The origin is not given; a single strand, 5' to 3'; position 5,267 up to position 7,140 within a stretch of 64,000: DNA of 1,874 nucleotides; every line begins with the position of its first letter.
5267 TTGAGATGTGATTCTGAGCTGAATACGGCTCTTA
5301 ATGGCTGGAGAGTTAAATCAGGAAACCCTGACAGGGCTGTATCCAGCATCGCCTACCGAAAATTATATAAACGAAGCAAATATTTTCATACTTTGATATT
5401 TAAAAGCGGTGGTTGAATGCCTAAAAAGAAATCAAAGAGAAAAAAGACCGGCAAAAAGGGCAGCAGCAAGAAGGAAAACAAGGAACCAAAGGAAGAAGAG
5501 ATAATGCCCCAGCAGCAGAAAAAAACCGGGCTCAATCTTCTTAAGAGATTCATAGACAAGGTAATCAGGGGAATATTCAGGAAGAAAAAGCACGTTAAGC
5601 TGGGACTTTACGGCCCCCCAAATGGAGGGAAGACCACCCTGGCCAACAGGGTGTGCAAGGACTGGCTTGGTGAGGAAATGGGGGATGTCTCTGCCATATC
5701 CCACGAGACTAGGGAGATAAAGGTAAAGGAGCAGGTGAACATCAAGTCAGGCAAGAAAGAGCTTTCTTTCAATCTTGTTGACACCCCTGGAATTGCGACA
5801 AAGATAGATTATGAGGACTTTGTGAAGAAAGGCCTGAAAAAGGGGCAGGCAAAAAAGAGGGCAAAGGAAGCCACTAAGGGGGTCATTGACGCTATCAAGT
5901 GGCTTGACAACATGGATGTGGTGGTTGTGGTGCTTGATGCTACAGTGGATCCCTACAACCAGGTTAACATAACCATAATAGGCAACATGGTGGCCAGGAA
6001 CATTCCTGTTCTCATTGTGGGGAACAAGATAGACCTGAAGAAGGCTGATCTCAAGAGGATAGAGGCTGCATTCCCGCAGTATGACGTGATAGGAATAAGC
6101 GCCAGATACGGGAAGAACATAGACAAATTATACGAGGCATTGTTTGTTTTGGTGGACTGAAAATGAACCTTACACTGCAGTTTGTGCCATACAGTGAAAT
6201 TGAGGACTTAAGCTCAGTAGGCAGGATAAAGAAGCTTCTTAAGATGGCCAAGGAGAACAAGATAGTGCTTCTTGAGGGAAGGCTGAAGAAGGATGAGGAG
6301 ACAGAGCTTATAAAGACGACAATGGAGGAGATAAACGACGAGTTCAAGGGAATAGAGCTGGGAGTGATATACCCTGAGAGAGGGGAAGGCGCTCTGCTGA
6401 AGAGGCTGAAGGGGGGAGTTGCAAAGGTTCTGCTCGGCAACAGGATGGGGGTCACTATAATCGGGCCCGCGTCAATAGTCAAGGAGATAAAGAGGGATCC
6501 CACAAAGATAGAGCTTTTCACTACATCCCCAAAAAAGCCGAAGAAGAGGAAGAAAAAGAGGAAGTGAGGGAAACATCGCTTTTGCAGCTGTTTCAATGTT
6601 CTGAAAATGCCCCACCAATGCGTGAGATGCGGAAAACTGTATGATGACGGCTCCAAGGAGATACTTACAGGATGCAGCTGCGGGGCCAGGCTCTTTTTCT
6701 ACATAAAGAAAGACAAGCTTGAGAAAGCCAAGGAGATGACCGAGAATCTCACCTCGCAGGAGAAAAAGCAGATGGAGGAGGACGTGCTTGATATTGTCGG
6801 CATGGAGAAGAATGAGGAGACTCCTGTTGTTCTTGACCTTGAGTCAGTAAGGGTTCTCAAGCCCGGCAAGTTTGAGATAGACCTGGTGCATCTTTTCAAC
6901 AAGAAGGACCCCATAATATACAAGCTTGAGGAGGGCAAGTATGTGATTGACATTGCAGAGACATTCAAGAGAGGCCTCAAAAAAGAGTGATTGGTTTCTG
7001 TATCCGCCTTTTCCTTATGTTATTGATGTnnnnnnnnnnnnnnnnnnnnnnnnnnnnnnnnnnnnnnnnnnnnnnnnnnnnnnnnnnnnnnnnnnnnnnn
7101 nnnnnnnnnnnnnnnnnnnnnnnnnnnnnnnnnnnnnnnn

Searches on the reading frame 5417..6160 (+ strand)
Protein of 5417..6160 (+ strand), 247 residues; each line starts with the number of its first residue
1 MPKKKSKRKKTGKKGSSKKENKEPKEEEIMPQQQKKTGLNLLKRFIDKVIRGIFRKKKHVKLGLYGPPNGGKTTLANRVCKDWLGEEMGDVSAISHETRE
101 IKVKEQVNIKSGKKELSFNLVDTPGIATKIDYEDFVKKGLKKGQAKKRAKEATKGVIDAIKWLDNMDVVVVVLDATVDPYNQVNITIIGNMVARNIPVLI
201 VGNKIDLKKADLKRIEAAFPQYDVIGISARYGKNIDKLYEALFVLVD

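Call 3: search_protein_families(library=pfam, proteins=[window:5417-6160:+], max_evalue=0.01)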
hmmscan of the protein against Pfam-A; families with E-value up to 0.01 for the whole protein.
window:5417-6160:+ (247 aa): 11 families
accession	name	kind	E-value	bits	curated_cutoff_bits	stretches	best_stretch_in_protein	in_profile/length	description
PF01926.29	MMR_HSR1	-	1.1e-12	48.4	21.9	1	62-204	2-113/113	50S ribosome-binding GTPase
PF00009.33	GTP_EFTU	-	1.6e-10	41.3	26.5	1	161-243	88-183/188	Elongation factor Tu GTP binding domain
PF02421.24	FeoB_N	-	2.5e-06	27.5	27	1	62-241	3-155/156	Ferrous iron transport protein B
PF08477.19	Roc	-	4.2e-06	27.4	27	1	61-125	1-65/119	Ras of Complex, Roc, domain of DAPkinase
PF16897.10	MMR_HSR1_Xtn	-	1.3e-05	25.5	35.2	1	173-243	38-101/106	C-terminal region of MMR_HSR1 domain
PF00735.24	Septin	-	4.1e-05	23.4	26.2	1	64-134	9-80/280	Septin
PF00025.27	Arf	-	0.00046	20.2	22.3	0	164-210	80-130/174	ADP-ribosylation factor family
PF00071.28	Ras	-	0.00072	19.6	21.6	0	187-242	96-156/162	Ras family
PF00004.35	AAA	-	0.0018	19.2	21.2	1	64-96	3-34/131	ATPase family associated with various cellular activities (AAA)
PF01248.31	Ribosomal_L7Ae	-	0.0042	17.2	22.1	0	141-207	5-70/95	Ribosomal protein L7Ae/L30e/S12e/Gadd45 family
PF09439.16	SRPRB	-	0.0044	16.9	25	0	64-126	8-56/178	Signal recognition particle receptor beta subunit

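Call 4: search_protein_families(library=ncbifam, proteins=[window:5417-6160:+], max_evalue=0.01)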
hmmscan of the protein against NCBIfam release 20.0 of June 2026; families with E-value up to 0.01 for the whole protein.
window:5417-6160:+ (247 aa): 20 families
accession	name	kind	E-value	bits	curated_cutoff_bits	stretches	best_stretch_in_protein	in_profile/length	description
TIGR03594.1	GTPase_EngA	equivalog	4.1e-15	55.7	306.7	1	56-242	172-342/432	ribosome biogenesis GTPase Der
TIGR00231.1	small_GTP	domain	5.2e-14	52.3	42.5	1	58-241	2-161/164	GTP-binding protein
NF000908.1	PRK00089.1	equivalog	3.2e-12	46.4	237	1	64-243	8-164/291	GTPase Era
TIGR03918.1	GTP_HydF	equivalog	1.2e-09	37.6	325.55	1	57-243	5-164/392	[FeFe] hydrogenase H-cluster maturation GTPase HydF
TIGR00450.1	mnmE_trmE_thdF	equivalog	1.4e-09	37.6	252.6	1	23-241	172-362/446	tRNA uridine-5-carboxymethylaminomethyl(34) synthesis GTPase MnmE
NF003661.0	PRK05291.1-3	equivalog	2.7e-08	33.6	380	1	57-242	214-366/448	tRNA uridine-5-carboxymethylaminomethyl(34) synthesis GTPase MnmE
TIGR03596.1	GTPase_YlqF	equivalog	4.4e-08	32.8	208.2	1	22-127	74-174/276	ribosome biogenesis GTPase YlqF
TIGR03156.1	GTP_HflX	equivalog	3e-07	29.7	216.75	1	165-242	268-347/351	GTPase HflX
TIGR00436.1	era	equivalog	1.8e-06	27.5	116.25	1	61-239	2-156/270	GTPase Era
NF002828.0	PRK03003.1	equivalog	1.1e-05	24.3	631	1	37-236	37-190/477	ribosome biogenesis GTPase Der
TIGR03597.1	GTPase_YqeH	equivalog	0.00016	21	297.4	1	43-151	139-241/361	ribosome biogenesis GTPase YqeH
NF008280.0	PRK11058.1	equivalog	0.00039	19.3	441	1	169-242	280-357/426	ribosome rescue GTPase HflX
NF008955.0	PRK12297.1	equivalog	0.00057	18.9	406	0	196-245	276-327/429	GTPase ObgE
NF007071.0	PRK09518.1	equivalog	0.00066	18.3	953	1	60-239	272-424/706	bifunctional cytidylate kinase/GTPase Der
NF007171.0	PRK09602.1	subfamily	0.0008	18.4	387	0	186-238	209-262/397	YchF-related putative GTPase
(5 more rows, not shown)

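Call 67: search_protein_families(library=padloc, proteins=[window:5417-6160:+], max_evalue=0.01)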
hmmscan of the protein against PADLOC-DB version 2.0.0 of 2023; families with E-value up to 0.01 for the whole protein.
window:5417-6160:+ (247 aa): 1 family
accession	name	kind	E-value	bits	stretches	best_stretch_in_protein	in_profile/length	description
PDLC03839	LeoA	-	1.5e-05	22.3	1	32-130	44-117/559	-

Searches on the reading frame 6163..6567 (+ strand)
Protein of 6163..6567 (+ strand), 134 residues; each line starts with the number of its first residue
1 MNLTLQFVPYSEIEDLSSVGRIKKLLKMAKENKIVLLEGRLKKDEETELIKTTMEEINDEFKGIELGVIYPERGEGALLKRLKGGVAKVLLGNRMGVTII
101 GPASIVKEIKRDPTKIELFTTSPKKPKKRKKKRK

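Call 3: search_protein_families(library=pfam, proteins=[window:6163-6567:+], max_evalue=0.01)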
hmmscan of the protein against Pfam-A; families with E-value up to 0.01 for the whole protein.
window:6163-6567:+ (134 aa): 1 family
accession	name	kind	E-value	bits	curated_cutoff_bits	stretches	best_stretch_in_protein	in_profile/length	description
PF09846.14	OapB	-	3.1e-18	66.1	27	1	14-116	2-99/104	Origin-associated protein OapB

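Call 4: search_protein_families(library=ncbifam, proteins=[window:6163-6567:+], max_evalue=0.01)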
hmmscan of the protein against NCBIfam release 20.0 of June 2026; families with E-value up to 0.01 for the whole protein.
window:6163-6567:+ (134 aa): 0 families

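Call 67: search_protein_families(library=padloc, proteins=[window:6163-6567:+], max_evalue=0.01)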
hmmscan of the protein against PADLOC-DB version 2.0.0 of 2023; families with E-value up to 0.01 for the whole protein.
window:6163-6567:+ (134 aa): 0 families

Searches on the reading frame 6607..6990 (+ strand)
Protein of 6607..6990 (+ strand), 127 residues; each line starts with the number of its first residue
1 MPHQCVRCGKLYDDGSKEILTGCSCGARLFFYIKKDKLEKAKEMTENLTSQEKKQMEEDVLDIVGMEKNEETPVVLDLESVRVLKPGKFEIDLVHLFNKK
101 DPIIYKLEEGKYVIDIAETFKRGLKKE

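Call 3: search_protein_families(library=pfam, proteins=[window:6607-6990:+], max_evalue=0.01)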
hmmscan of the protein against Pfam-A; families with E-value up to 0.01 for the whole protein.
window:6607-6990:+ (127 aa): 1 family
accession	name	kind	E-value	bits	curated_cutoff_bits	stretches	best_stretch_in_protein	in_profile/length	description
PF09845.14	OapC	-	1.2e-24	87.5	23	1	2-121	1-132/133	Origin-associated protein OapC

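Call 4: search_protein_families(library=ncbifam, proteins=[window:6607-6990:+], max_evalue=0.01)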
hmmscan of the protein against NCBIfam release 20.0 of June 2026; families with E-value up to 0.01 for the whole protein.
window:6607-6990:+ (127 aa): 1 family
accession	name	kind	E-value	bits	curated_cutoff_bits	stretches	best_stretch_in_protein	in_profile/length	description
NF001605.0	PRK00398.1-2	equivalog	0.0037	17.1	63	1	4-31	3-30/43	DNA-directed RNA polymerase subunit P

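Call 67: search_protein_families(library=padloc, proteins=[window:6607-6990:+], max_evalue=0.01)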
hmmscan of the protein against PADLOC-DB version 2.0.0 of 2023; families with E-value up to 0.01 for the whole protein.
window:6607-6990:+ (127 aa): 1 family
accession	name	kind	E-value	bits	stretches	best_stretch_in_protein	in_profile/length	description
PDLC01736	TniQ_IF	-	0.00054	17.3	1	3-57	159-213/400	TniQ_1_I-F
